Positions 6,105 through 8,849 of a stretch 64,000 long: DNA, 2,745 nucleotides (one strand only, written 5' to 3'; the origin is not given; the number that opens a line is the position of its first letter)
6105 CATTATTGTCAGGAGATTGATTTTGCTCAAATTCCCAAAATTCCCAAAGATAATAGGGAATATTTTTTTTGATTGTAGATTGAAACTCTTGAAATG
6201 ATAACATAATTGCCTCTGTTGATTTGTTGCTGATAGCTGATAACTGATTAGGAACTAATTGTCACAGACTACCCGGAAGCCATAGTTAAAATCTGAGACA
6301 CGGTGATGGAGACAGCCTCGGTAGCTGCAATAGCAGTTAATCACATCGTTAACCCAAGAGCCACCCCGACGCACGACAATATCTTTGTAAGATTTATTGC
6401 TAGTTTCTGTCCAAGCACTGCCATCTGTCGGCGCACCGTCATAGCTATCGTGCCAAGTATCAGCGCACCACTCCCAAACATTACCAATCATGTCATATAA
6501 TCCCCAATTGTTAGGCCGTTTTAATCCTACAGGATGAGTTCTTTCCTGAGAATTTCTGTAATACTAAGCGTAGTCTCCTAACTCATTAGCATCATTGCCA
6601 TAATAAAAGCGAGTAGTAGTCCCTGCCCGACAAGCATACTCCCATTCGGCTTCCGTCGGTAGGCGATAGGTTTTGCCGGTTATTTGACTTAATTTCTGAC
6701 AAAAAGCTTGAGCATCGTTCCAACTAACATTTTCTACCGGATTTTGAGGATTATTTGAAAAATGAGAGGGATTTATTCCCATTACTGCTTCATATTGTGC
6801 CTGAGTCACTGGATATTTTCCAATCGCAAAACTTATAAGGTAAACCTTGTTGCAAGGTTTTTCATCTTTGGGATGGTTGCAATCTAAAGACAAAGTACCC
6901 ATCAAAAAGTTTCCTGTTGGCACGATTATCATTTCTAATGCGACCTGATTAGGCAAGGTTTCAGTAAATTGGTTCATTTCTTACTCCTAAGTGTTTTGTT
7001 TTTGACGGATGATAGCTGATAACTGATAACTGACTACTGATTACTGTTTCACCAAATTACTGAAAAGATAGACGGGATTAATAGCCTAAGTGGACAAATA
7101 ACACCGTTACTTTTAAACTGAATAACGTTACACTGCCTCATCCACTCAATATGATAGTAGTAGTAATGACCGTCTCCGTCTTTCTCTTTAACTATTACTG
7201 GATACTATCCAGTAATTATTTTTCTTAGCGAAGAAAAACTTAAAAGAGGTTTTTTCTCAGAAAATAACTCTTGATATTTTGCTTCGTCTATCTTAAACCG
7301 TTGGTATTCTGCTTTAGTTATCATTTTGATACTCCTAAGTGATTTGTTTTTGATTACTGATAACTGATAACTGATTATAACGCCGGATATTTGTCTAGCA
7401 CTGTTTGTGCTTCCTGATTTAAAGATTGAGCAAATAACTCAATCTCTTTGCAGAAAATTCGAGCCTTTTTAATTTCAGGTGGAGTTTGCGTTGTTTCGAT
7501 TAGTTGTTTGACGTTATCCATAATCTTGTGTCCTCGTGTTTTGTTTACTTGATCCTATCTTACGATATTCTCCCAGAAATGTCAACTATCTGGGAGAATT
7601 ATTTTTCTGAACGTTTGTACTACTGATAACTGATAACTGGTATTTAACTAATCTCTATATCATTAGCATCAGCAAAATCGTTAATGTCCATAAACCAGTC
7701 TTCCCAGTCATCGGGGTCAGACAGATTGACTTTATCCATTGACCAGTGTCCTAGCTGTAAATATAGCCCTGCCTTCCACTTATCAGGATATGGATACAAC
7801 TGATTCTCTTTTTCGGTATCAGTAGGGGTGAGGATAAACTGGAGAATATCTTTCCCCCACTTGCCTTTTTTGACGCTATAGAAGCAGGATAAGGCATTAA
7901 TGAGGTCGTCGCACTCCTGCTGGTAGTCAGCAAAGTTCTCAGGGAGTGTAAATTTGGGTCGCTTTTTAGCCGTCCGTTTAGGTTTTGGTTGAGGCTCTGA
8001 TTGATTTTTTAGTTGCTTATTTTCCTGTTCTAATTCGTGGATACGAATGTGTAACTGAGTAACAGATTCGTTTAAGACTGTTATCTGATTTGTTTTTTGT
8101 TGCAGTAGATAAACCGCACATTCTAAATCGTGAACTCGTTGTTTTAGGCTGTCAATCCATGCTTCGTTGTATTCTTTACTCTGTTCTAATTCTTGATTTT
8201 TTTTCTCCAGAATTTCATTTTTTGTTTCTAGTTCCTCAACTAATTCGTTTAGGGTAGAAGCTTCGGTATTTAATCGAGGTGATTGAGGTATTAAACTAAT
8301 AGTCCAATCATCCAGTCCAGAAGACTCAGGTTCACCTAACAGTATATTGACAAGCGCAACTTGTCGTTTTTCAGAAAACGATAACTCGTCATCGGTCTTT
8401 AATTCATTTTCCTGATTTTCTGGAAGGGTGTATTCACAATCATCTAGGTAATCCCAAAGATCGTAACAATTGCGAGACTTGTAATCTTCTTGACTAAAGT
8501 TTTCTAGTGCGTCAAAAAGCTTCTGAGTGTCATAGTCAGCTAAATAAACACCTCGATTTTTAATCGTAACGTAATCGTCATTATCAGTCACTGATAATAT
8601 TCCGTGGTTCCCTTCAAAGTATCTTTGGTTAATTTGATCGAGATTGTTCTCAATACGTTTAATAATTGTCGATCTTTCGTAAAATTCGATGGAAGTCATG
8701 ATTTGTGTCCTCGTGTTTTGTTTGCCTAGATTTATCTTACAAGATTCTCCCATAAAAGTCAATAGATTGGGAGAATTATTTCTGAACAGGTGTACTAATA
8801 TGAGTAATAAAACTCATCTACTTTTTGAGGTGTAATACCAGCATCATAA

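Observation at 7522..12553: Six near-identical promoter-operator-leader cassettes drive successive early genes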

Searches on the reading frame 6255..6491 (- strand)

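Call 38: search_protein_families(library=pfam, proteins=[window:6255-6491:-], max_evalue=0.01)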
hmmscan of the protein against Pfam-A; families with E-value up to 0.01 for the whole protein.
window:6255-6491:- (78 aa): 1 family
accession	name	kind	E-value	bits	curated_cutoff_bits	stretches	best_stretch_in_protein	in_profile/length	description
PF03781.23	FGE-sulfatase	-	2.1e-13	51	23.3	1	1-75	181-254/255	Sulfatase-modifying factor enzyme 1-like domain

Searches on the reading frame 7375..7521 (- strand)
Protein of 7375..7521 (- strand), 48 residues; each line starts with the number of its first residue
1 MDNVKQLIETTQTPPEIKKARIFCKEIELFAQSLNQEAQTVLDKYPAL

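Call 10: search_protein_families(library=pfam, proteins=[window:7375-7521:-], max_evalue=0.01)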
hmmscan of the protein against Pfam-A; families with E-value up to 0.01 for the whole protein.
window:7375-7521:- (48 aa): 0 families

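Call 11: search_protein_families(library=phrogs, proteins=[window:7375-7521:-], max_evalue=0.01)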
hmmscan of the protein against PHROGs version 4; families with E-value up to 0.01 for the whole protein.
window:7375-7521:- (48 aa): 0 families

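Call 64: find_encoding_contigs(protein=window:7375-7521:-, flank=6000, max_places=5)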
Protein window:7375-7521:- (48 aa): 6 contigs read that carry it; 2 places shown.
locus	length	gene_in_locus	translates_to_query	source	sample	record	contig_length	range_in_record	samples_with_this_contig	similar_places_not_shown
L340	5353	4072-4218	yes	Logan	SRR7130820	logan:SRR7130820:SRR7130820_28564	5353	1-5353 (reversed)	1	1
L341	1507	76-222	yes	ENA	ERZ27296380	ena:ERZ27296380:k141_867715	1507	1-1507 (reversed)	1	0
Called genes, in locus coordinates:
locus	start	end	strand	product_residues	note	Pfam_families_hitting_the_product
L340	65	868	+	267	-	PF18847:LPD29 (weak)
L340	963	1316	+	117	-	PF02195:ParB_N (weak)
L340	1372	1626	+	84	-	-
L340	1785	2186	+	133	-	-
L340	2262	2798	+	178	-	-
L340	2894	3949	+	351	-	-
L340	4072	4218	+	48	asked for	-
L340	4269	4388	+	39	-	-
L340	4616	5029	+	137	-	PF03781:FGE-sulfatase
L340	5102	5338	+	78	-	PF03781:FGE-sulfatase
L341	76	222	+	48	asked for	-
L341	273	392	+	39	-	-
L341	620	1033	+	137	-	PF03781:FGE-sulfatase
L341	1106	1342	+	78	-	PF03781:FGE-sulfatase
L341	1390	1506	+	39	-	?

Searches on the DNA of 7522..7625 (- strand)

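Call 45: search_dna_similar(query=window:7522-7625:-, collection=phages, mode=distant, max_evalue=1, max_rows=20)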
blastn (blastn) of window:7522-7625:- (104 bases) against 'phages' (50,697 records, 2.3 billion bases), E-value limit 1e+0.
Records with a match: 10; places in all: 10; records where one place covers at least 80% of the query: 0.
Best place of each record, by identity: 80-90% 10.
By first word of the organism name: Acinetobacter 9; Tegunavirus 1.
By host as written in the record: Acinetobacter baumannii 7; - 1; Acinetobacter baumannii strain TP1 1; Acinetobacter baumannii DSM 25645 1.
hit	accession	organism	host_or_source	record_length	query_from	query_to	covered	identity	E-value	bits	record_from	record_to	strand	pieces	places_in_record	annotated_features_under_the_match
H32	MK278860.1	Acinetobacter phage AbTZA1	Acinetobacter baumannii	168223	21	54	33%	88.6%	2e-2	43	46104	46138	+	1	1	hypothetical protein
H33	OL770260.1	Acinetobacter phage AB-Navy71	Acinetobacter baumannii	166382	21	54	33%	88.6%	2e-2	43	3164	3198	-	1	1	bifunctional glutathionylspermidine synthetase/amidase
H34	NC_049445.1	Acinetobacter phage AbTZA1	Acinetobacter baumannii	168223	21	54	33%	88.6%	2e-2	43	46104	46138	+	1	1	RNA ligase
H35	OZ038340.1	Tegunavirus sp. BRC001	-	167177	21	54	33%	88.6%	2e-2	43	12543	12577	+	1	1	RNA ligase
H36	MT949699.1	Acinetobacter phage Maestro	Acinetobacter baumannii strain TP1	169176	21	54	33%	85.7%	1e+0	38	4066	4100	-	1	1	terminator | RNA ligase II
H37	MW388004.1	Acinetobacter phage Morttis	Acinetobacter baumannii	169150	21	54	33%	85.7%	1e+0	38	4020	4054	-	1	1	RNA ligase II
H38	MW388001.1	Acinetobacter phage Minot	Acinetobacter baumannii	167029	21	54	33%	85.7%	1e+0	38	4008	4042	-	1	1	RNA ligase 2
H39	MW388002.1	Acinetobacter phage Mokit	Acinetobacter baumannii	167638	21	54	33%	85.7%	1e+0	38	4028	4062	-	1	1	RNA ligase 2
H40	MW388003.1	Acinetobacter phage Melin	Acinetobacter baumannii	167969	21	54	33%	85.7%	1e+0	38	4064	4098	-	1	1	RNA ligase II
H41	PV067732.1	Acinetobacter phage vB_AbaS-Bhz15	Acinetobacter baumannii DSM 25645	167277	21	54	33%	85.7%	1e+0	38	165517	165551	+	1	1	RNA ligase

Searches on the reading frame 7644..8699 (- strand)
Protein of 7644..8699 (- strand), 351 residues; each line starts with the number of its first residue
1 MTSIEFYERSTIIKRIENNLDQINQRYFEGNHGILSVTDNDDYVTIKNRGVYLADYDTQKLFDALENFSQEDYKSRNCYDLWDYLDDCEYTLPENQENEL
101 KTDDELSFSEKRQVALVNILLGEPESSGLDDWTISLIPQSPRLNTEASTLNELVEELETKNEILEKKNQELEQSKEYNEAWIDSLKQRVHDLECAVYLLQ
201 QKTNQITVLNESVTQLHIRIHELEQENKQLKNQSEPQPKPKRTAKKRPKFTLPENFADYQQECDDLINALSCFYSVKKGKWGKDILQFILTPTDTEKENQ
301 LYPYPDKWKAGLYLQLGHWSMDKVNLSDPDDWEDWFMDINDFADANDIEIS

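Call 10: search_protein_families(library=pfam, proteins=[window:7644-8699:-], max_evalue=0.01)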
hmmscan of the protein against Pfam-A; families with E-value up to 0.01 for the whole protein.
window:7644-8699:- (351 aa): 2 families
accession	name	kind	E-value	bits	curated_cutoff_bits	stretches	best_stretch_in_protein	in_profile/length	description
PF05816.16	TelA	-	0.0013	18.3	30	1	150-220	145-217/332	Toxic anion resistance protein (TelA)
PF25566.1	RIMB1_N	-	0.0037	17.5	28.5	0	202-239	3-40/129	RIMB1-like, N-terminal domain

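Call 11: search_protein_families(library=phrogs, proteins=[window:7644-8699:-], max_evalue=0.01)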
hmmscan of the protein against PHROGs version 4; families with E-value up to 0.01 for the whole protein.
window:7644-8699:- (351 aa): 3 families
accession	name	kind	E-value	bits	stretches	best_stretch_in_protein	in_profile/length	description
phrog_1660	-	head and packaging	0.001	19.1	1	141-268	50-185/405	PmgS-like head morphogenesis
phrog_4876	-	unknown function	0.0045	17.7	1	125-233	28-136/226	-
phrog_31771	-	unknown function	0.0065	17.4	0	151-190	83-122/210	-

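Call 49: find_related_loci(query=A2, collection=viral_contigs, flank=4000)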
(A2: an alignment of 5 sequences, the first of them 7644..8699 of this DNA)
Query A2 (351 aa) in viral_contigs; peptide patterns used: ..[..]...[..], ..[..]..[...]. (x = any residue, [..] = any of these).
148 stretches matched a pattern; 69 encode a relative of the query (tblastn E <= 1e-3); 68 distinct loci.
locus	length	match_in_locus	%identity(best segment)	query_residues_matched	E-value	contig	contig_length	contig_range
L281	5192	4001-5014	67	7-351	5e-151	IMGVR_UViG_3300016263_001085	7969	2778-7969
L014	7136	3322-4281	64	1-351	2e-140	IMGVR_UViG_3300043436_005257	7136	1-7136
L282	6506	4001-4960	64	1-351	2e-140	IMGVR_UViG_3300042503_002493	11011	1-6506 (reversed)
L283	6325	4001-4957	64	1-351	3e-139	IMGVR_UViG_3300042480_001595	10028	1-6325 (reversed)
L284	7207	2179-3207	62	1-351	6e-139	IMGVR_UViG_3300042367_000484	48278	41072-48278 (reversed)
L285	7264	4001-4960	64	1-351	2e-138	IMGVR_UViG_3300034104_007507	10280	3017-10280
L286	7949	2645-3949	56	1-351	3e-138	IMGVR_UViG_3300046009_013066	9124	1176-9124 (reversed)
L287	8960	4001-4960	63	1-351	3e-137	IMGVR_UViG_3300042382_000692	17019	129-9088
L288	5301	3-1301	56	3-351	1e-136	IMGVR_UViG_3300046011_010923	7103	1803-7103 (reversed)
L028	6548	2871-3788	63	1-351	3e-136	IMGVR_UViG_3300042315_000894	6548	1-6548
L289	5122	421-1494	62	1-351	2e-133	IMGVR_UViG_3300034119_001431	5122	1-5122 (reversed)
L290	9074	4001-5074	62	1-351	2e-132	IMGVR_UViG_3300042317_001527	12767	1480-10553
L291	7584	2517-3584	62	1-351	1e-132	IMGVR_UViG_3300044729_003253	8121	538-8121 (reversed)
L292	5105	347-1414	62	1-351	1e-133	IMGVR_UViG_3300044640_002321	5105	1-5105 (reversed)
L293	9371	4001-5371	62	1-351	1e-132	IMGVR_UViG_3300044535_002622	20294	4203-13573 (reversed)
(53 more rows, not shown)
